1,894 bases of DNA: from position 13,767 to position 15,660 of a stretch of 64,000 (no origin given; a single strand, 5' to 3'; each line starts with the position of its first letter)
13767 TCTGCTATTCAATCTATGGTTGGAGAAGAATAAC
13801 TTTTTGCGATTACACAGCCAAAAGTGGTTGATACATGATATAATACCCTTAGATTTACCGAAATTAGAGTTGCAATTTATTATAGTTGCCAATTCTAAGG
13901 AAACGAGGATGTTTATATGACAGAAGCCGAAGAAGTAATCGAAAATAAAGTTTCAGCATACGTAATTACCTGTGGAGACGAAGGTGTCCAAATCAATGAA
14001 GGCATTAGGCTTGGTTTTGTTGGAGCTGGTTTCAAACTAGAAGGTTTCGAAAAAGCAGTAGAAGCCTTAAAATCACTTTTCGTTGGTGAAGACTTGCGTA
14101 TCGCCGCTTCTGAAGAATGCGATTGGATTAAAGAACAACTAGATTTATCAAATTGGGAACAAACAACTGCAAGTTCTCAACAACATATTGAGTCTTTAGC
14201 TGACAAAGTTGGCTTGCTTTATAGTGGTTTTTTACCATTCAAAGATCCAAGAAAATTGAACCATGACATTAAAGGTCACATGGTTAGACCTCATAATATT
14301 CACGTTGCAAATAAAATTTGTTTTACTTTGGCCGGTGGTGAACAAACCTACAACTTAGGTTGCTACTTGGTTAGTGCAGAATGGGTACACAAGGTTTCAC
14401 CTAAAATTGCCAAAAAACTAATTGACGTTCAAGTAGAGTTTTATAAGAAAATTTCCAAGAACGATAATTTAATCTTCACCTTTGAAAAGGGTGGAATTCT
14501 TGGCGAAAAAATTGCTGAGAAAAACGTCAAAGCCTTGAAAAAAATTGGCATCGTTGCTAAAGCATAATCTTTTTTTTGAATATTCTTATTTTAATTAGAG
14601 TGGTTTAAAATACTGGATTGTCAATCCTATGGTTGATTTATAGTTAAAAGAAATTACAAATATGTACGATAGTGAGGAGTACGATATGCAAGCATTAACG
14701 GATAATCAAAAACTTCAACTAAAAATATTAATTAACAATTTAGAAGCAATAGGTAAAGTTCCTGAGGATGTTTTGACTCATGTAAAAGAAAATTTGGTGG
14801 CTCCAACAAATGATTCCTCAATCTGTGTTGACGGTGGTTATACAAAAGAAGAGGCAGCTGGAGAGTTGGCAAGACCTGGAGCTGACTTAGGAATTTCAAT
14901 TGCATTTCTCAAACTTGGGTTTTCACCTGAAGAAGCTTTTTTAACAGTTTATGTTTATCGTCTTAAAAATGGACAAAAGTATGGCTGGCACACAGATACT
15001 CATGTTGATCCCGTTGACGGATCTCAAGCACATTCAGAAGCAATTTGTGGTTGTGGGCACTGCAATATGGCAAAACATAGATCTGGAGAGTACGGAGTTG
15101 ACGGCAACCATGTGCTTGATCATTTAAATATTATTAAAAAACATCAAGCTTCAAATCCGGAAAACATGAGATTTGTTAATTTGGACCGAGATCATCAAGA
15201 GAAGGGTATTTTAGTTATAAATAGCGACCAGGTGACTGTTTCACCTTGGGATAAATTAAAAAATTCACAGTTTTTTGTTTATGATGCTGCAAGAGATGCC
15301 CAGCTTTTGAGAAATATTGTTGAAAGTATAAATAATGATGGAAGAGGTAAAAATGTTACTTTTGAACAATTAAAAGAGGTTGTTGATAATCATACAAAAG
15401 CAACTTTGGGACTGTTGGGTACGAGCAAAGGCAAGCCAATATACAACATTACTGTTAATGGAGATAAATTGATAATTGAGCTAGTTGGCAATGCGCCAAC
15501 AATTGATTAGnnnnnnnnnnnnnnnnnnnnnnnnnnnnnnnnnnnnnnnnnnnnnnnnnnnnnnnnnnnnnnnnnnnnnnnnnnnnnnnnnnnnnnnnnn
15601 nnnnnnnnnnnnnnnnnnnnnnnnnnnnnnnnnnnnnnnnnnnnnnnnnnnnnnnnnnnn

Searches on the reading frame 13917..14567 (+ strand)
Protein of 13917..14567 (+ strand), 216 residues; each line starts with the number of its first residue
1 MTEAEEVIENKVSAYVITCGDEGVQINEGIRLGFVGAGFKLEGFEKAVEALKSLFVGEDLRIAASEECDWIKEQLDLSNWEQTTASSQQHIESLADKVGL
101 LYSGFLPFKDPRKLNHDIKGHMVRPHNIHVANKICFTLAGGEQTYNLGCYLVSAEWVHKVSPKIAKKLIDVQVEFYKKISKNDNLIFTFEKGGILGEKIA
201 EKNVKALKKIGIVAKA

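Call 7: search_protein_families(library=pfam, proteins=[window:13917-14567:+], max_evalue=0.1)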
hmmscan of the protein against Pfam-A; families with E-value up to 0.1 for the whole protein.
window:13917-14567:+ (216 aa): 1 family
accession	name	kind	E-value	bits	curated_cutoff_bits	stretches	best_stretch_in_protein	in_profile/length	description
PF22107.2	Pch2_N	-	0.049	14.7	27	0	66-130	26-88/91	Pch2 N-terminal domain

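Call 69: search_solved_structures(query=window:13917-14567:+, max_evalue=1)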
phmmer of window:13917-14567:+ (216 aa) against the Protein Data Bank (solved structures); distinct sequences matched with E-value up to 1: 3.
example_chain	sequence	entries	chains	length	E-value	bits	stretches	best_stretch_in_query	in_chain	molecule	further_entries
4ekc_B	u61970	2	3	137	0.23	14.6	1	91-145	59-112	Regulator of G-protein signaling 2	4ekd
2af0_A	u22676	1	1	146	0.26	14.4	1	91-145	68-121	Regulator of G-protein signaling 2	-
2v4z_B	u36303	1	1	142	0.3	14.2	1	91-145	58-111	REGULATOR OF G-PROTEIN SIGNALING 2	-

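Call 70: search_protein_families(library=ncbifam, proteins=[window:13917-14567:+], max_evalue=0.1)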
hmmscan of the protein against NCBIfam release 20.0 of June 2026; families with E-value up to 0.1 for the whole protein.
window:13917-14567:+ (216 aa): 1 family
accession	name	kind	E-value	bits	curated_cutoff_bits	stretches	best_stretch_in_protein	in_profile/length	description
TIGR04441.1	lept_O_ant_chp1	subfamily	0.052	12.5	150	0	146-197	60-111/373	LA_1612 family putative O-antigen biosynthesis protein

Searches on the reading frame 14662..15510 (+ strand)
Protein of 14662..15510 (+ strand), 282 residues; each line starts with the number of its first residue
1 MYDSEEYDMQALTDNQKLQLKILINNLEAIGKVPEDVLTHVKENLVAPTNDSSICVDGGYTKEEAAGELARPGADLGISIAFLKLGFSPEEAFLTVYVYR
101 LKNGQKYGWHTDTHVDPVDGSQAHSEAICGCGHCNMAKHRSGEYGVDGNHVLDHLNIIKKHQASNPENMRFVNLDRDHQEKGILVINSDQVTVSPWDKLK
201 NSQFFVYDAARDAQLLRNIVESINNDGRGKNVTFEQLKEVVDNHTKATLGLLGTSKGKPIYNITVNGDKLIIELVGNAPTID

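Call 7: search_protein_families(library=pfam, proteins=[window:14662-15510:+], max_evalue=0.1)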
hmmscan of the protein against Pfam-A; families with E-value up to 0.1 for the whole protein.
window:14662-15510:+ (282 aa): 0 families

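Call 68: search_solved_structures(query=window:14662-15510:+, max_evalue=1)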
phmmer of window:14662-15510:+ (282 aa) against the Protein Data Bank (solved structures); distinct sequences matched with E-value up to 1: 0.

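Call 70: search_protein_families(library=ncbifam, proteins=[window:14662-15510:+], max_evalue=0.1)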
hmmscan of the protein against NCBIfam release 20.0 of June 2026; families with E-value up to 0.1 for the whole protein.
window:14662-15510:+ (282 aa): 0 families
